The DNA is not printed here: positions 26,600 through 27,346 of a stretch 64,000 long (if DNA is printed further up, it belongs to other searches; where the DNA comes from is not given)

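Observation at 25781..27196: Candidate tripartite toxin-antitoxin-chaperone (TAC) cassette inserted in the phosphatase locus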

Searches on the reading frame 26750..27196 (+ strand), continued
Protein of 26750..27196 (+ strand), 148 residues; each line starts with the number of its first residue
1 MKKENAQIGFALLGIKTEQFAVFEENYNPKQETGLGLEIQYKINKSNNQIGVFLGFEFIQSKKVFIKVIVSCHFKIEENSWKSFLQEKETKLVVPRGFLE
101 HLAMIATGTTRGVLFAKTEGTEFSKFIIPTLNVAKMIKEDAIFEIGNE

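Call 67: search_protein_families(library=pfam, proteins=[L032:4926-5498:+, L033:5038-5571:+, L035:4939-5532:+, L037:949-1533:+, L038:5027-5554:+, L004:5016-5543:+, L029:798-1325:+, L032:5983-6450:+, L037:2066-2530:+, L038:6001-6435:+], max_evalue=1)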
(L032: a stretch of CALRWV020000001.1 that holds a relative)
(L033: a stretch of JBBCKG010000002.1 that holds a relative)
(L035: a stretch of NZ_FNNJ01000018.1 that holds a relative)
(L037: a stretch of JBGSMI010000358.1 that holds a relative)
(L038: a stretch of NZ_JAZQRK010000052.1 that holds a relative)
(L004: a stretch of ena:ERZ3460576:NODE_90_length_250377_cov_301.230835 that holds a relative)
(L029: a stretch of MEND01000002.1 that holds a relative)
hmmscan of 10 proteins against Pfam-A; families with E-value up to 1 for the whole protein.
L032:4926-5498:+ (190 aa): 0 families

L033:5038-5571:+ (177 aa): 2 families
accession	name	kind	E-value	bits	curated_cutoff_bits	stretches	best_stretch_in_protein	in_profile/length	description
PF21436.2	STT3-PglB_core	-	0.026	15.5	23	1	30-54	7-31/131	STT3/PglB/AglB core domain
PF02398.22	Corona_7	-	0.13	13.2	27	1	63-117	14-68/101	Coronavirus protein 7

L035:4939-5532:+ (197 aa): 2 families
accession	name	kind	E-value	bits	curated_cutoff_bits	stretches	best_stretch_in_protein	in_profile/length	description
PF17347.7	DUF5377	-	0.088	13.6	25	1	14-67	35-87/96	Family of unknown function (DUF5377)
PF20648.2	DUF6809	-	0.13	13.6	27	1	65-127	9-71/85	Family of unknown function (DUF6809)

L037:949-1533:+ (194 aa): 2 families
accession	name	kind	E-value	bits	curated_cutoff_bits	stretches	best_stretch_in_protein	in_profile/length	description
PF07539.18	UTP20_N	-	0.072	11.8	27.6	1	38-97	301-360/615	U3 small nucleolar RNA-associated protein 20, N-terminal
PF22651.1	OBP47_like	-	0.091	12.9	27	1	49-103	56-107/144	AgamOBP47-like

L038:5027-5554:+ (175 aa): 1 family
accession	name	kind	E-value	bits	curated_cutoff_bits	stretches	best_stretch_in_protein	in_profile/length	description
PF02541.22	Ppx-GppA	-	0.2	11.5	27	1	57-173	147-262/285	Ppx/GppA phosphatase family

L004:5016-5543:+ (175 aa): 2 families
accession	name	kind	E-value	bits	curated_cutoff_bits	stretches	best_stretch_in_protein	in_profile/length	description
PF18052.6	Rx_N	-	0.016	15.7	27.7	1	53-84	52-83/93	Rx N-terminal domain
PF10303.14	DUF2408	-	0.053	14.5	25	1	31-93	48-108/130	Protein of unknown function (DUF2408)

L029:798-1325:+ (175 aa): 3 families
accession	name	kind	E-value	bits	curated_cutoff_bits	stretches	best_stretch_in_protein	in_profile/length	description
PF22794.1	jr-ZPR1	-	0.024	15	27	1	52-97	35-81/125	ZPR1 jelly-roll domain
PF06780.16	Erp_C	-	0.03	14.8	24.3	1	48-155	30-138/140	Erp protein C-terminus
PF12698.13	ABC2_membrane_3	-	0.14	11.7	31.6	1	21-160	67-213/347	ABC-2 family transporter protein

L032:5983-6450:+ (155 aa): 0 families

L037:2066-2530:+ (154 aa): 1 family
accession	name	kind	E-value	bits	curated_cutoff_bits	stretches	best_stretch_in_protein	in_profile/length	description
PF18171.6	LSDAT_prok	-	0.019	14.7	25.4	1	74-128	11-65/195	SLOG in TRPM, prokaryote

L038:6001-6435:+ (144 aa): 0 families

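Call 75: search_dna_similar(query=window:26750-27196:+, collection=plasmids, mode=protein, max_evalue=0.001, max_rows=25)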
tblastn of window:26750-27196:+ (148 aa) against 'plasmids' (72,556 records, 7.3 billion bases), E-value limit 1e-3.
Records with a match: 1; places in all: 1; records where one place covers at least 80% of the query: 1.
Best place of each record, by identity: <60% 1.
By first word of the organism name: Persicobacter 1.
By predicted mobility (MOB-suite, as given by PLSDB): non-mobilizable 1.
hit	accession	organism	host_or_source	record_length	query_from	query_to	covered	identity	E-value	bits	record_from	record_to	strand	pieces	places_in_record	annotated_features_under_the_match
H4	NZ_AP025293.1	Persicobacter psychrovividus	-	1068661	5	140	92%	40.3%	2e-25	107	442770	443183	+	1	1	none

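Call 96: find_encoding_contigs(protein=P0380, flank=3000, max_places=2)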
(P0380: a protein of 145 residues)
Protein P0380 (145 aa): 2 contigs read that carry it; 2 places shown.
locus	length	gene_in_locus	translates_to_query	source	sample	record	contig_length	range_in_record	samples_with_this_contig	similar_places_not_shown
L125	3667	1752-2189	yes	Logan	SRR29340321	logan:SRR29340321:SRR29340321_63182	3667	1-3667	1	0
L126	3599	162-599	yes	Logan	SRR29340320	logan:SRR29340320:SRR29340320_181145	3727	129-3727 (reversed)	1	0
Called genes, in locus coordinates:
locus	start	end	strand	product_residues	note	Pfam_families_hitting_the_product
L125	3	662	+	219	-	?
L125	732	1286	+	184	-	-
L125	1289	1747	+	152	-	PF13518:HTH_28 (faint), PF12802:MarR_2 (faint), PF13384:HTH_23 (weak), PF01381:HTH_3, PF13443:HTH_26, PF13560:HTH_31 (weak), PF15943:YdaS_toxin (weak)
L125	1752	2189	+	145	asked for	-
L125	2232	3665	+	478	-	?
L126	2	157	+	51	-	?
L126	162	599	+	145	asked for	-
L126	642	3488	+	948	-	PF04313:HSDR_N, PF04851:ResIII, PF00270:DEAD, PF18766:SWI2_SNF2, PF22679:T1R_D3-like, PF12008:EcoR124_C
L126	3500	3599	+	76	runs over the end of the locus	?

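Call 97: find_encoding_contigs(protein=P0330, flank=3000, max_places=2)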
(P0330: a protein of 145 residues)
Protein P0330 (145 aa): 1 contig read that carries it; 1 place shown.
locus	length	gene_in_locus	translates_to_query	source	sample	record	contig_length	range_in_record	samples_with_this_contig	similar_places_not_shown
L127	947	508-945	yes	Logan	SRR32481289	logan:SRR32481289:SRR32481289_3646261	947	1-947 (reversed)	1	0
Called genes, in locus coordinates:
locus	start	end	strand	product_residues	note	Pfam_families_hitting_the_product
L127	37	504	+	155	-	PF01381:HTH_3, PF13443:HTH_26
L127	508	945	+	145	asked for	?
